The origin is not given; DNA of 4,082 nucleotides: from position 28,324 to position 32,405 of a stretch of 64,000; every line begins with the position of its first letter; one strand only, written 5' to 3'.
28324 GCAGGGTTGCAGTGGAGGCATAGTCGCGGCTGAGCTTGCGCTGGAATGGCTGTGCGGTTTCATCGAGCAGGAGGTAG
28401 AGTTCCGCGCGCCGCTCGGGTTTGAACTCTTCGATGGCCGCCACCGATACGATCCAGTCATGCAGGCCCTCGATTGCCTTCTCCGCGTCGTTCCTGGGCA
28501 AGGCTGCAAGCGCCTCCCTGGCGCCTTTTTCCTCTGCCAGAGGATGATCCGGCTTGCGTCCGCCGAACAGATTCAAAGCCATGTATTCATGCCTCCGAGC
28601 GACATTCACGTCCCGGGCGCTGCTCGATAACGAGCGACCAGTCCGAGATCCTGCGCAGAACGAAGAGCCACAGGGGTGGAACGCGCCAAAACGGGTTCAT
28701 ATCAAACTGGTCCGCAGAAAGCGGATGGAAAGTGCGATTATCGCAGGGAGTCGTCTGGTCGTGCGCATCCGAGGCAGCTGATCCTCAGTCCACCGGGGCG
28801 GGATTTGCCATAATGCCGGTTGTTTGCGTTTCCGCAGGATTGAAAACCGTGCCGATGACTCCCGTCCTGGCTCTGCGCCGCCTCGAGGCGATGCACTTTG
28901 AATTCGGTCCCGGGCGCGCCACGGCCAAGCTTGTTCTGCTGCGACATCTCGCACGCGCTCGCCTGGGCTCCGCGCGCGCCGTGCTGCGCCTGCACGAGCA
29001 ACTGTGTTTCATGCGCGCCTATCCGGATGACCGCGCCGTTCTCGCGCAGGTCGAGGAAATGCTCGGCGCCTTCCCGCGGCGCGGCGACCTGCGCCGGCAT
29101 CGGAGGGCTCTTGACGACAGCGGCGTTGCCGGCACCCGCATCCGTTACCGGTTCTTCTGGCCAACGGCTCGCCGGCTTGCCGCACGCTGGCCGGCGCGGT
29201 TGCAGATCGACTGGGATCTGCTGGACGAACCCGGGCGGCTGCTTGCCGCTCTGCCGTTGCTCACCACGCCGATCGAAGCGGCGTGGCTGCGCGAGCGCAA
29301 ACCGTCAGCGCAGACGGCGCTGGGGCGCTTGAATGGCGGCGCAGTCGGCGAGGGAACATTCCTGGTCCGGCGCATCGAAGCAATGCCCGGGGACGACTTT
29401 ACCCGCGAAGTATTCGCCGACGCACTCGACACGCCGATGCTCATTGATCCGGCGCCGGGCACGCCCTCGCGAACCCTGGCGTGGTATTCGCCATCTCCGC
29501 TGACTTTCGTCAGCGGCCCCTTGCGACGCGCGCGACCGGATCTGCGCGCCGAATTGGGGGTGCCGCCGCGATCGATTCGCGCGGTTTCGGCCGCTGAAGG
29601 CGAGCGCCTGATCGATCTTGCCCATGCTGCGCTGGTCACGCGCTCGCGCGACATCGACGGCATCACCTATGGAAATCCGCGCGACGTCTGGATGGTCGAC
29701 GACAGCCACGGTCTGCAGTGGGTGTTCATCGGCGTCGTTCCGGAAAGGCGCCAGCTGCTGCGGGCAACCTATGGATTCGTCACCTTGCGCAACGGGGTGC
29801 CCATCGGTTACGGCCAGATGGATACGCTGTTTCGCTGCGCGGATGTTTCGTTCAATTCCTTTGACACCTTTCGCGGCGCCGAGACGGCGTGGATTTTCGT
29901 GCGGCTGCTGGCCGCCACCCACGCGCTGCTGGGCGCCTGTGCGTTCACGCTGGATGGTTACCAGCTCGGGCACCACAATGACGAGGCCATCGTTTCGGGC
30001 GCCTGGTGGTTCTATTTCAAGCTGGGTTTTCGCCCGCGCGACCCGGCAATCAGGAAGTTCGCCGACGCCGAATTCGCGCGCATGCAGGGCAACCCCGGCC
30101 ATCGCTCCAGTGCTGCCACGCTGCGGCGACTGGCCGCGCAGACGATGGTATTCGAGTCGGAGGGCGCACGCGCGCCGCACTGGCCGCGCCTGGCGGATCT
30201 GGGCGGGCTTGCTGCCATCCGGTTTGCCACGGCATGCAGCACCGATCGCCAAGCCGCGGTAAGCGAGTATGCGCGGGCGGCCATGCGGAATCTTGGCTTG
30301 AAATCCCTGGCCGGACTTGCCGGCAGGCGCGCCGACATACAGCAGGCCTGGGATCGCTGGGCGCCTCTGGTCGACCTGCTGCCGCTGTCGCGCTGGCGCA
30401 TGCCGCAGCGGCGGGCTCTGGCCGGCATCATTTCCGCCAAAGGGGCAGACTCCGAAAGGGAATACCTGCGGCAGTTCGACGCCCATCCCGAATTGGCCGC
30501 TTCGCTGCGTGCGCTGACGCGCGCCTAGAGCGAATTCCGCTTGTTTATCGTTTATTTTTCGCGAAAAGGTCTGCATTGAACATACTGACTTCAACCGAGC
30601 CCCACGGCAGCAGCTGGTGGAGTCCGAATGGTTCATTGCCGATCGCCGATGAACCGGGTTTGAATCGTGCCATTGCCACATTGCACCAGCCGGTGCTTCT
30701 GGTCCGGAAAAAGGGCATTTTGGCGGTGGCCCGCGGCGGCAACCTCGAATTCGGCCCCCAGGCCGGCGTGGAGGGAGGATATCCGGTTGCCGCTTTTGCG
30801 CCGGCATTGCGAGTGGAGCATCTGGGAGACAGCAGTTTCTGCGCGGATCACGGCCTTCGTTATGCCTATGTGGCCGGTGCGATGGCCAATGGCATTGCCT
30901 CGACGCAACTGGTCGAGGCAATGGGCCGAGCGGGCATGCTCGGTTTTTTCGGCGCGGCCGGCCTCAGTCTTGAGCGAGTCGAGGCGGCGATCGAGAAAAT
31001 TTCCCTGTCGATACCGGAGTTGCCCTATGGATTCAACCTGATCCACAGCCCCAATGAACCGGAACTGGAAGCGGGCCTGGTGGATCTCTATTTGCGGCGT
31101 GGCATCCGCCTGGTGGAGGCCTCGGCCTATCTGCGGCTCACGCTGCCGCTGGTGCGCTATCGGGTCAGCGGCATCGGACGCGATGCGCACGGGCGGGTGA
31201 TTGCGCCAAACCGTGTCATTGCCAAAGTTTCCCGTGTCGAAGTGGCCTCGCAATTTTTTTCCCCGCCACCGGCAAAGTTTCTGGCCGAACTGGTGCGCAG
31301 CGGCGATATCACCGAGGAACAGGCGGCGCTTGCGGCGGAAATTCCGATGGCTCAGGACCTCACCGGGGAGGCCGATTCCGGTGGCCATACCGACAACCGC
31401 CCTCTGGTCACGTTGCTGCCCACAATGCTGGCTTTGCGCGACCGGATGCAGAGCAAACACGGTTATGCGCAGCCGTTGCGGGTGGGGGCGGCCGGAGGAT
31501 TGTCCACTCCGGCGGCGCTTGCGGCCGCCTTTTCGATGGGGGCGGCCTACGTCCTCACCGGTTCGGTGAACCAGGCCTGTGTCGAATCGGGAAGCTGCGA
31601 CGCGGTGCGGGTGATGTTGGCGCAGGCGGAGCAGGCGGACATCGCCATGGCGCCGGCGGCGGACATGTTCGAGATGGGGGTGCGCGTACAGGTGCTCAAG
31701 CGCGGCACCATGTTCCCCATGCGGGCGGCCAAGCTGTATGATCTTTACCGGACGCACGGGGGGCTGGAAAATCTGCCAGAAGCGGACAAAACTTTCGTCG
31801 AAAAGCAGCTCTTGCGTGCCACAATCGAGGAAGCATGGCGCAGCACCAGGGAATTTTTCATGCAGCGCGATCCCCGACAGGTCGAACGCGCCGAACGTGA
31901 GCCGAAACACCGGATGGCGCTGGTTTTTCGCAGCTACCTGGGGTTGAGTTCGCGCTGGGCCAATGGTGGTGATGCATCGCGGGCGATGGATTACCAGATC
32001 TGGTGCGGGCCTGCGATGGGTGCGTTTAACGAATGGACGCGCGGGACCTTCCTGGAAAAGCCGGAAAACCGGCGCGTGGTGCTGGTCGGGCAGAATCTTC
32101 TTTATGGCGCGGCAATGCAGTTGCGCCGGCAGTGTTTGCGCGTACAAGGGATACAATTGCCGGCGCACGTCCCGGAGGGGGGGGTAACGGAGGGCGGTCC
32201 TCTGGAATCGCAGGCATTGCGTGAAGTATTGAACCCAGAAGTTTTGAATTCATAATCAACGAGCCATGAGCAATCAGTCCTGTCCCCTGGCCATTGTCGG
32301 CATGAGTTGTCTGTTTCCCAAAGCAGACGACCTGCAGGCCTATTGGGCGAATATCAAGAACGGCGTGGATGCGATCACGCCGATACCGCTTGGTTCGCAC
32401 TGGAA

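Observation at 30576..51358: PUFA-synthase-type (Pfa) megasynthase and a complete OleABCD olefin pathway fused into one translationally coupled operon with its own PPTase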

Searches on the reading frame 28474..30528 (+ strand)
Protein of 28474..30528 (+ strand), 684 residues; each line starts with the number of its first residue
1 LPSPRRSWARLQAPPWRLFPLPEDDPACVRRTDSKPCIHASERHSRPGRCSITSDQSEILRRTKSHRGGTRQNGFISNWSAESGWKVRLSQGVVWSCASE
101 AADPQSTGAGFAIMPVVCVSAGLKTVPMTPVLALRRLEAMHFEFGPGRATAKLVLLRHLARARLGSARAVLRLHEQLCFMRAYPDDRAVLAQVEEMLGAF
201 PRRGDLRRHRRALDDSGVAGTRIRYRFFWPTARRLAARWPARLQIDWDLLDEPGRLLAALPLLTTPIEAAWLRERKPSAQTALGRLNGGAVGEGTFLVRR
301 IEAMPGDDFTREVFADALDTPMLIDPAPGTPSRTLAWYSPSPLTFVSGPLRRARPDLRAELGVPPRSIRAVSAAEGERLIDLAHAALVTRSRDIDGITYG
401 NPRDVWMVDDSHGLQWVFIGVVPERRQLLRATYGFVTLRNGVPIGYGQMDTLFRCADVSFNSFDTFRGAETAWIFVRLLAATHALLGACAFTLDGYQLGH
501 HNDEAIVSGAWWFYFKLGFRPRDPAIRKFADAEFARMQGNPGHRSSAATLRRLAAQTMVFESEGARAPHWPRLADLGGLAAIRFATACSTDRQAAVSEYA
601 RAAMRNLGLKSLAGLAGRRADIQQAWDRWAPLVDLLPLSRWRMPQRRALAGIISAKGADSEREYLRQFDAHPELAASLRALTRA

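Call 4: search_protein_families(library=pfam, proteins=[window:28474-30528:+])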
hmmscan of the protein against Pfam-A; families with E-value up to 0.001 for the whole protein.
window:28474-30528:+ (684 aa): 0 families

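Call 5: search_protein_families(library=ncbifam, proteins=[window:28474-30528:+])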
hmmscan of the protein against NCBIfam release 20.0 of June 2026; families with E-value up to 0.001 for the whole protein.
window:28474-30528:+ (684 aa): 0 families

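Call 21: find_homologous_proteins(query=window:28855-30528:+, max_evalue=0.00001)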
Query window:28855-30528:+ (557 aa): 2039 proteins with E <= 0.00001 among 8000 candidates; the best 120 are listed.
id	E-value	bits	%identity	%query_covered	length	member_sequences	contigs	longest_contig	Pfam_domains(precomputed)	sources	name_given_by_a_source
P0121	0.0e+0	1248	100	100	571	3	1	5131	-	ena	-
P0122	2.6e-285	966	78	100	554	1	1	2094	-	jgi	-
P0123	7.3e-284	961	77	100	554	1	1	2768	-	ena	-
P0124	7.6e-280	948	77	100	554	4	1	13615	-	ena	-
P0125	7.1e-271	918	74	100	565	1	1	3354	-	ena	-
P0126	1.3e-270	917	73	100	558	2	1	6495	-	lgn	-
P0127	2.6e-264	896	74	100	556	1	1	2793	-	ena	-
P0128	1.3e-261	887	72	100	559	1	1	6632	-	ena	-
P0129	9.1e-260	881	72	100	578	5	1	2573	-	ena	-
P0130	1.1e-259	881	72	99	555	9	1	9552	-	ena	-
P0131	1.7e-258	877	72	99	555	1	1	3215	-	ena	-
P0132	2.2e-258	877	72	99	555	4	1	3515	-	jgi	jgi:hypothetical protein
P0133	2.8e-257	873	72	99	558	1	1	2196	-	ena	-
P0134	9.5e-256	868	72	100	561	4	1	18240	-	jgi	-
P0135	1.1e-245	835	69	100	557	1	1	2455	-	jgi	jgi:hypothetical protein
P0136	1.7e-244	831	68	100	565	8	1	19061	-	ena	-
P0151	1.4e-208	712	62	99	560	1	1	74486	-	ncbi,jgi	jgi:hypothetical protein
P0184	2.4e-186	639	58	100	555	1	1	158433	-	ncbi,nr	ncbi:MAG: hypothetical protein IT515_14940 [Burkholderiales bacterium]|nr:hypothetical protein [Burk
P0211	1.2e-178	614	52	100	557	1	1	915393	-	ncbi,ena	-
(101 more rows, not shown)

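Call 22: find_encoding_contigs(protein=P0151, flank=10000, max_places=1)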
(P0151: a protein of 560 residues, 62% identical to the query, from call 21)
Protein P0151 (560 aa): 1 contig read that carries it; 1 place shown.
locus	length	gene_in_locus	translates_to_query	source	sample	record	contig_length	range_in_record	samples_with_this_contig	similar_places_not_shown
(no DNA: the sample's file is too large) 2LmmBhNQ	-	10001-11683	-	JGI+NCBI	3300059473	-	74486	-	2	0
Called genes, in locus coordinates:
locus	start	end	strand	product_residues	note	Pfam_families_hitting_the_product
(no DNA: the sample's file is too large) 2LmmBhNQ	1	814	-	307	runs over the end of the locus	PF02653:BPD_transp_2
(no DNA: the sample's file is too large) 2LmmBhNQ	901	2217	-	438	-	PF13433:Peripla_BP_5, PF13458:Peripla_BP_6, PF01094:ANF_receptor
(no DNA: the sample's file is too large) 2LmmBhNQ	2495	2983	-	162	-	PF00034:Cytochrom_C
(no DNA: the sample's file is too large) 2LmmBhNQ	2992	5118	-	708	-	PF03190:Thioredox_DsbH, PF13899:Thioredoxin_7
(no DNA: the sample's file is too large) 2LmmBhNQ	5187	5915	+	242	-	-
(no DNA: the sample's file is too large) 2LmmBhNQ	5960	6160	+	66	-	PF04102:SlyX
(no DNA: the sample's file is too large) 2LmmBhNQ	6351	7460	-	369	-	PF03060:NMO, PF01070:FMN_dh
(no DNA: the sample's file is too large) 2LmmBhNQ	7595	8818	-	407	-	PF02515:CoA_transf_3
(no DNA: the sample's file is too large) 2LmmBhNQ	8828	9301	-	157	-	PF19315:MC_hydratase, PF01575:MaoC_dehydratas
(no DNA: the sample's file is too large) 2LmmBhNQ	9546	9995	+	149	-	PF19315:MC_hydratase (faint), PF01575:MaoC_dehydratas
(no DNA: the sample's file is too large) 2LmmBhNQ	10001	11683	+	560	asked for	-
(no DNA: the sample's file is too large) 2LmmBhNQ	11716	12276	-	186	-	PF13238:AAA_18 (faint)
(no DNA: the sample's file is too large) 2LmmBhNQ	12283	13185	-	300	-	PF02826:2-Hacid_dh_C (weak), PF03446:NAD_binding_2, PF03807:F420_oxidored (faint), PF14833:NAD_binding_11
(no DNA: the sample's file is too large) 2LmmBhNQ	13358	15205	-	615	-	PF00920:ILVD_EDD_N, PF24877:ILV_EDD_C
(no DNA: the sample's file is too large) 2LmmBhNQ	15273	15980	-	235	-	PF00596:Aldolase_II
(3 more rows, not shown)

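Call 23: find_encoding_contigs(protein=P0211, flank=10000, max_places=1)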
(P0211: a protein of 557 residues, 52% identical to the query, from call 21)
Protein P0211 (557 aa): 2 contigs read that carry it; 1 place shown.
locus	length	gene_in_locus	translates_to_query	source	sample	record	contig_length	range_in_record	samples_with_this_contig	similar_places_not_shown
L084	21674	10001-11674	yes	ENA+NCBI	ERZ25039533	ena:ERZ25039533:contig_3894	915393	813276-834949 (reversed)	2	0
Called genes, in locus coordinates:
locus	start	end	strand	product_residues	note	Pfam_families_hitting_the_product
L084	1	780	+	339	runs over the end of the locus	PF04392:ABC_sub_bind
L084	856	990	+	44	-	-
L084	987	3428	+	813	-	PF02743:dCache_1, PF17201:Cache_3-Cache_2, PF00672:HAMP, PF01590:GAF, PF13185:GAF_2, PF13492:GAF_3, PF00512:HisKA, PF02518:HATPase_c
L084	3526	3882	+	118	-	PF05635:23S_rRNA_IVP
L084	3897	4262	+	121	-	PF00072:Response_reg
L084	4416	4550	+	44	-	PF04392:ABC_sub_bind (weak)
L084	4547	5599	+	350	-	PF04392:ABC_sub_bind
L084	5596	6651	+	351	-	PF04392:ABC_sub_bind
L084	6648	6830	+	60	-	-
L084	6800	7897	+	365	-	PF00072:Response_reg, PF00211:Guanylate_cyc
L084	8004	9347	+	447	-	PF00072:Response_reg, PF00004:AAA (faint), PF00158:Sigma54_activat, PF14532:Sigma54_activ_2, PF07724:AAA_2 (weak), PF07728:AAA_5, PF25601:AAA_lid_14, PF02954:HTH_8 (faint)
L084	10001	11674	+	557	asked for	-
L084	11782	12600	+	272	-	PF00561:Abhydrolase_1, PF06821:Ser_hydrolase (faint), PF12146:Hydrolase_4, PF12697:Abhydrolase_6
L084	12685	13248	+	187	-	PF00578:AhpC-TSA, PF08534:Redoxin, PF00085:Thioredoxin, PF13098:Thioredoxin_2 (weak), PF13905:Thioredoxin_8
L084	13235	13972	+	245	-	PF02683:DsbD_TM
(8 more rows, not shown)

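Call 24: find_encoding_contigs(protein=P0184, flank=10000, max_places=1)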
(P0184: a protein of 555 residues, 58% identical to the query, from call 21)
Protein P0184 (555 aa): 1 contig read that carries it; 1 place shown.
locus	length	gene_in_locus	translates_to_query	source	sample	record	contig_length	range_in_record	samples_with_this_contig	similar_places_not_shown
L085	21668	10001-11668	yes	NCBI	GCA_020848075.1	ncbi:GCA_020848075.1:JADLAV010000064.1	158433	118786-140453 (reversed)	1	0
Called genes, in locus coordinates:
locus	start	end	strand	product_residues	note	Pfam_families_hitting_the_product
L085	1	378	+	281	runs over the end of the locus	PF02219:MTHFR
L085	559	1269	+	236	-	PF00072:Response_reg, PF00196:GerE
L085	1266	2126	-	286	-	PF00165:HTH_AraC (faint), PF12833:HTH_18, PF01035:DNA_binding_1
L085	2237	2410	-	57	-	-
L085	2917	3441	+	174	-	PF02036:SCP2 (weak)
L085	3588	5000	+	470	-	PF01546:Peptidase_M20, PF07687:M20_dimer (weak)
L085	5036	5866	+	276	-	PF00378:ECH_1, PF16113:ECH_2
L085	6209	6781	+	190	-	-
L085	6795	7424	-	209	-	PF06941:NT5C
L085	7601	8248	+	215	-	-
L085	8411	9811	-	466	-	PF01336:tRNA_anti-codon, PF00152:tRNA-synt_2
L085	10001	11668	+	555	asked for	-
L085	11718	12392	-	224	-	PF13489:Methyltransf_23, PF02390:Methyltransf_4 (weak), PF13847:Methyltransf_31, PF08241:Methyltransf_11, PF08242:Methyltransf_12, PF13649:Methyltransf_25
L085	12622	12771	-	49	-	-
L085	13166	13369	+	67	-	PF00313:CSD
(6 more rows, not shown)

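Call 25: find_encoding_contigs(protein=P0124, flank=10000, max_places=1)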
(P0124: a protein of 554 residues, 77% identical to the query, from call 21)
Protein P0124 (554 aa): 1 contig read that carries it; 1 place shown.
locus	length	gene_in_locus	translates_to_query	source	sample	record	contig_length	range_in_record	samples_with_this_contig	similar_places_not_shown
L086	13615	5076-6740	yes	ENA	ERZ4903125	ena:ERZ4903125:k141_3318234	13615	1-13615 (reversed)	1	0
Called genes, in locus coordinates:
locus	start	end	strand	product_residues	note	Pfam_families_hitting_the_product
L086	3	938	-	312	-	?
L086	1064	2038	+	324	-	PF03401:TctC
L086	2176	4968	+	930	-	PF01326:PPDK_N, PF00391:PEP-utilizers, PF02896:PEP-utilizers_C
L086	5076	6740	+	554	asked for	-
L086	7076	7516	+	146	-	PF04014:MazE_antitoxin (weak)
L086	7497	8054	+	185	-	PF19502:DUF6036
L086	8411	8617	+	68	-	PF16277:DUF4926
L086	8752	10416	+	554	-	PF03060:NMO, PF21607:FabD_helical_ins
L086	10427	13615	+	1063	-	?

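Call 26: find_encoding_contigs(protein=P0136, flank=10000, max_places=1)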
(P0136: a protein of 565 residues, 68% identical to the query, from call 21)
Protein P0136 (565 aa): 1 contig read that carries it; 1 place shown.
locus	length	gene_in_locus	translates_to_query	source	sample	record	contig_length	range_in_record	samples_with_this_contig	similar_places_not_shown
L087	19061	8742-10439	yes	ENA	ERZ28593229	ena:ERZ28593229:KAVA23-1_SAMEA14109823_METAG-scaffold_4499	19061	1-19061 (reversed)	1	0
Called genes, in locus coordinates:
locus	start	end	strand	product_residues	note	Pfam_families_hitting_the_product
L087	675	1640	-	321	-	PF03401:TctC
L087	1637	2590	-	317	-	PF02900:LigB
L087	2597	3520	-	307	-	PF09084:NMT1 (faint)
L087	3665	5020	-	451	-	PF25919:BSH_CusB (faint), PF00364:Biotin_lipoyl (faint), PF25984:BSH_YknX (weak), PF25994:HH_AprE, PF26002:Beta-barrel_AprE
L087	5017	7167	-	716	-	PF00664:ABC_membrane, PF00005:ABC_tran, PF02463:SMC_N (faint)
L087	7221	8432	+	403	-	PF01636:APH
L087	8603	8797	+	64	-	-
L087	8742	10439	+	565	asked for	-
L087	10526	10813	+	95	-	-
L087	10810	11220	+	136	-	-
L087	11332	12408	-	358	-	PF04577:Glyco_transf_61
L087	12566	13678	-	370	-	PF00438:S-AdoMet_synt_N, PF02772:S-AdoMet_synt_M (weak), PF02773:S-AdoMet_synt_C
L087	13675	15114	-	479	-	-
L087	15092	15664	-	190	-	-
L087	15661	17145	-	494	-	PF20030:bpMoxR (faint), PF07728:AAA_5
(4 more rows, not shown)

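Call 67: search_protein_families(library=pfam, proteins=[window:28813-30528:+], max_evalue=10)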
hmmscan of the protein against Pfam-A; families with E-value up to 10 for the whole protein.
window:28813-30528:+ (571 aa): 0 families

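Call 68: predict_structure(alignment_id=A1)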
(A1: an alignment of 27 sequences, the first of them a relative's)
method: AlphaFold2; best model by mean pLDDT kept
length: 571 residues; sequences in the alignment: 27
mean_pLDDT: 90.4   pTM: 0.90
mean pLDDT of the five models: 90.4, 90.2, 89.2, 88.5, 84.9
residues with pLDDT >= 90: 408; 70-90: 146; 50-70: 6; < 50: 11
segments of 3 or more residues with pLDDT < 50: 1-11
pLDDT, mean of each block of 10 residues (from residue 1): 37 81 94 94 96 97 96 97 94 94 89 88 92 91 92 94 91 90 95 89 92 82 91 88 92 97 96 89 94 96 96 92 97 94 93 87 96 95 89 90 93 95 94 93 90 77 81 76 89 90 86 91 92 95 92 94 87 70
secondary structure, 60 per line:
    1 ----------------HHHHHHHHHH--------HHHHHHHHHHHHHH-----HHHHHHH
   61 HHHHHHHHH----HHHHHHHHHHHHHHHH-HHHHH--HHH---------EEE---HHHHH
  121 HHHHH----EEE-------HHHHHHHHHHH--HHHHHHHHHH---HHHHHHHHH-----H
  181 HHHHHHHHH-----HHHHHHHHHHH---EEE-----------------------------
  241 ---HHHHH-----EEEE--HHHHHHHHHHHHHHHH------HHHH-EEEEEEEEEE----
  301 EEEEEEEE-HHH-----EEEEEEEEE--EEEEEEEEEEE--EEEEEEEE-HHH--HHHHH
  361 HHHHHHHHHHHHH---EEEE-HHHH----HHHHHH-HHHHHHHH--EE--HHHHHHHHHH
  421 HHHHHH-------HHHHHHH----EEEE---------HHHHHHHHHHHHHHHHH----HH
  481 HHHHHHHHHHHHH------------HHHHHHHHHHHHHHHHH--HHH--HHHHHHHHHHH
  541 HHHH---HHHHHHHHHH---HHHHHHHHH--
elements in order: H17-26 H35-48 H54-69 H74-89 H91-95 E110-112 H116-125 E130-132 H140-150 H153-162 H166-174 H180-189 H195-205 E209-211 H244-248 E254-257 H260-275 H282-285 E287-296 E301-308 E318-326 E329-339 E342-349 H356-373 E377-380 H382-385 H390-395 H397-404 H411-426 H434-440 E445-448 H458-474 H479-493 H506-522 H530-544 H548-557 H561-569

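Call 70: fold_search(model_id=the predicted structure, library=pdb)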
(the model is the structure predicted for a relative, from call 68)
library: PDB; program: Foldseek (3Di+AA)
matches with E <= 10: 208; with E <= 0.001: 0
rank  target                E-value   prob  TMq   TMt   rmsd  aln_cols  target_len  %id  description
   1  3fix_A                9.2e-03  0.99  0.16  0.44   6.3       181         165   12  Crystal structure of a putative n-acetyltransferase (ta0374) from thermoplasma acidophilum (released 2009-01-13)
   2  4u5y_A                1.7e-02  0.99  0.16  0.44   7.8       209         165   12  Crystal Structure of the complex between the GNAT domain of S. lividans PAT and the acetyl-CoA synthetase C-terminal d (released 2014-11-19)
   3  4zsx_B                2.4e-02  0.72  0.14  0.25  18.9       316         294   12  Structure of a fusion protein with a helix linker, 2ARH-3-3KAW-2.0 (released 2015-08-19)
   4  3f0a                  3.7e-02  0.96  0.16  0.45   6.8       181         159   12  Structure of a putative n-acetyltransferase (ta0374) in complex with acetyl-coa from thermoplasma acidophilum (released 2008-11-11)
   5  3fix_B                3.7e-02  0.95  0.15  0.45   7.1       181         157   12  Crystal structure of a putative n-acetyltransferase (ta0374) from thermoplasma acidophilum (released 2009-01-13)
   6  5jq4_B                5.6e-02  1.00  0.14  0.50   7.8       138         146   10  Structure of a GNAT acetyltransferase SACOL1063 from Staphylococcus aureus (released 2016-06-29)
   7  4zsz_A                5.6e-02  0.33  0.12  0.20  18.4       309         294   15  Structure of a fusion protein with a helix linker, 2ARH-3-3KAW-3.0 (released 2015-08-19)
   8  2q7b                  6.1e-02  0.95  0.16  0.44   6.3       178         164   15  Crystal structure of acetyltransferase (NP_689019.1) from Streptococcus agalactiae 2603 at 2.00 A resolution (released 2007-06-26)
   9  8h66_E                7.3e-02  0.99  0.14  0.46  10.5       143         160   14  Crystal structure of human GCN5 histone acetyltransferase domain bound with propionyl-CoA (released 2023-05-03)
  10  8osp_A                8.4e-02  0.60  0.14  0.34   9.2       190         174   12  GCN5-related N-Acetyltransferase from Lactobacillus curiae (released 2023-07-05)
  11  4ava                  9.2e-02  0.94  0.13  0.22  12.4       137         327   11  Crystal structure of protein lysine acetyltransferase Rv0998 from Mycobacterium tuberculosis (released 2012-07-11)
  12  2wpw_B                9.7e-02  0.90  0.17  0.26   5.9       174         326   16  Tandem GNAT protein from the clavulanic acid biosynthesis pathway (without AcCoA) (released 2009-12-29)
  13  9evq_B                9.7e-02  0.85  0.12  0.28  10.8       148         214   14  Crystal structure of the kinetoplastid kinetochore protein KKT23 acetyltransferase domain from Trypanosoma brucei (released 2024-08-28)
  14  5h84                  1.0e-01  0.97  0.14  0.42  10.6       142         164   14  Human Gcn5 bound to propionyl-CoA (released 2016-03-23)
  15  8h6c_G                1.1e-01  0.99  0.14  0.45  10.2       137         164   12  Crystal structure of human GCN5 histone acetyltransferase domain bound with malonyl-CoA (released 2023-05-03)
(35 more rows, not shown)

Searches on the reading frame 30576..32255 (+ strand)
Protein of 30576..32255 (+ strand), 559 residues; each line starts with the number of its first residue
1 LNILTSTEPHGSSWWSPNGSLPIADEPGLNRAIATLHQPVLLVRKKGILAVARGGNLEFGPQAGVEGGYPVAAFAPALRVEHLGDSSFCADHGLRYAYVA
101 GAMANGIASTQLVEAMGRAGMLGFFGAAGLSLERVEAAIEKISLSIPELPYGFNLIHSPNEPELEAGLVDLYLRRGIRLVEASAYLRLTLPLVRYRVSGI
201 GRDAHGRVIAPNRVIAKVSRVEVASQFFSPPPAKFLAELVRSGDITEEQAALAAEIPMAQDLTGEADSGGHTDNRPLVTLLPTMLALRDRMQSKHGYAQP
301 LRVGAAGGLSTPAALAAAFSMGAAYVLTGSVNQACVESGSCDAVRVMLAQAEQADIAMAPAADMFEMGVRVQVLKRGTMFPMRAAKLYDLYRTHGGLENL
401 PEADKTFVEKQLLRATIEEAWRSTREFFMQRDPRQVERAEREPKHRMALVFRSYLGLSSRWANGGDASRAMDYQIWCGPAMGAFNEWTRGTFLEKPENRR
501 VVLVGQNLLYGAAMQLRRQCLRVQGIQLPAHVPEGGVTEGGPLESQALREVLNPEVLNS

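Call 3: search_protein_families(library=pfam, proteins=[window:30576-32255:+])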
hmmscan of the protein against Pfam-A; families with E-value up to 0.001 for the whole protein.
window:30576-32255:+ (559 aa): 3 families
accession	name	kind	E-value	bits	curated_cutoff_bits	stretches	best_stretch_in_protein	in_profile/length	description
PF21607.2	FabD_helical_ins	-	1.6e-30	105.5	27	1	394-473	1-80/80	[Acyl-carrier-protein] S-malonyltransferase, inserted helical domain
PF03060.21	NMO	-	1.2e-13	51.6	28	1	99-378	14-272/331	Nitronate monooxygenase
PF18328.6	PfaD_N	-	0.00057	20.2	26.3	0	25-77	11-62/62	Fatty acid synthase subunit PfaD N-terminal domain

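Call 5: search_protein_families(library=ncbifam, proteins=[window:30576-32255:+])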
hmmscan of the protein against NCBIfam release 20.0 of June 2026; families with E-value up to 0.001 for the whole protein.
window:30576-32255:+ (559 aa): 2 families
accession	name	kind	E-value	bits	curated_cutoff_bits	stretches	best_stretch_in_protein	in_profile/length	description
TIGR02814.1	pfaD_fam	subfamily_domain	9.8e-196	650.8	449.25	1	79-518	2-443/444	PfaD family polyunsaturated fatty acid/polyketide biosynthesis protein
TIGR03151.1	enACPred_II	equivalog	4.2e-08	32.8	453.1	1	89-160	5-75/307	enoyl-[acyl-carrier-protein] reductase FabK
